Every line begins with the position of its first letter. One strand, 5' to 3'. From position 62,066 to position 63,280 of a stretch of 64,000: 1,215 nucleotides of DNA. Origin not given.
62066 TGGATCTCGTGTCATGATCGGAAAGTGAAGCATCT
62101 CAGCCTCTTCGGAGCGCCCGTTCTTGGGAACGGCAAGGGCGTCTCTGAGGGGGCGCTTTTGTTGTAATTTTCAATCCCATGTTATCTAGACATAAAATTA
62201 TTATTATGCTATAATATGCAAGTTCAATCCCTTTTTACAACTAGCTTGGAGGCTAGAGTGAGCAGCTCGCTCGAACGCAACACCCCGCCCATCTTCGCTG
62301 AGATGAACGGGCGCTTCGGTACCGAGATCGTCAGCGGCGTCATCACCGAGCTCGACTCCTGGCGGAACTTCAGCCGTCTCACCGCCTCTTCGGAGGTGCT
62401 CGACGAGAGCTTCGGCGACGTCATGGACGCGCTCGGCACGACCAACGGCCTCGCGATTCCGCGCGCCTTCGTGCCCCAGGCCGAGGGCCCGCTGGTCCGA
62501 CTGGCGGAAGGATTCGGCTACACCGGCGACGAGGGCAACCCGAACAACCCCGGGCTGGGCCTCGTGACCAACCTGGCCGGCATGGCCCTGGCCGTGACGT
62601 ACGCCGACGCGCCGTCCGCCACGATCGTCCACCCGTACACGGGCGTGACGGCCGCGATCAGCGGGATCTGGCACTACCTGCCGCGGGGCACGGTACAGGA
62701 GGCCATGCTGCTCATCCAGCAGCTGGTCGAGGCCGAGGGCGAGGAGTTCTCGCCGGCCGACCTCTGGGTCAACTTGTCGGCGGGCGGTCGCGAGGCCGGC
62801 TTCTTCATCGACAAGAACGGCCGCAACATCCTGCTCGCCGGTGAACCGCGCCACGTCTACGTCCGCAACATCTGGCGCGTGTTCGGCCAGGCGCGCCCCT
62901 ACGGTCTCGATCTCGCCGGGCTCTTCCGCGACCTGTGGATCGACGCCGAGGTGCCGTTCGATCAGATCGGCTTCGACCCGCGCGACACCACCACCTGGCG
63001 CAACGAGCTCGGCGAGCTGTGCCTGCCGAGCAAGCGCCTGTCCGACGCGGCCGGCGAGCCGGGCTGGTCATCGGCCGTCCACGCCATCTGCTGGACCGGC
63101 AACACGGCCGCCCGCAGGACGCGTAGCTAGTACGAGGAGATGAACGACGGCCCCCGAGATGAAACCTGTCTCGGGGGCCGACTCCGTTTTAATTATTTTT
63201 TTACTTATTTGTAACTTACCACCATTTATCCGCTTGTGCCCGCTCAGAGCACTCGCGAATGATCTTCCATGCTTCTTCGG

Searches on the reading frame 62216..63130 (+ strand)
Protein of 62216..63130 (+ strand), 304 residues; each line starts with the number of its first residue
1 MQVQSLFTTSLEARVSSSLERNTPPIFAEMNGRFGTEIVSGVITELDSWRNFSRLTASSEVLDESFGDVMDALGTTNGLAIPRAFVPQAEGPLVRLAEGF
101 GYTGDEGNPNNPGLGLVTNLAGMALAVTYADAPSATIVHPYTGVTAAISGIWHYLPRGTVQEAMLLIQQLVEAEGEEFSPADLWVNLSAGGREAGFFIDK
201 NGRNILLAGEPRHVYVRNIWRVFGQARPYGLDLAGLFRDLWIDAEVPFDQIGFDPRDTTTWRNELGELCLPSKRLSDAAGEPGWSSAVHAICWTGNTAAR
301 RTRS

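Call 59: search_protein_families(library=pfam, max_evalue=0.0001, proteins=[window:62216-63127:+])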
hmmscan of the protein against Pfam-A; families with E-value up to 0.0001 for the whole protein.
window:62216-63127:+ (304 aa): 0 families

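Call 68: find_encoding_contigs(protein=window:62216-63130:+, flank=10000, max_places=3)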
Protein window:62216-63130:+ (304 aa): no gene with exactly this product is on record in the collection.
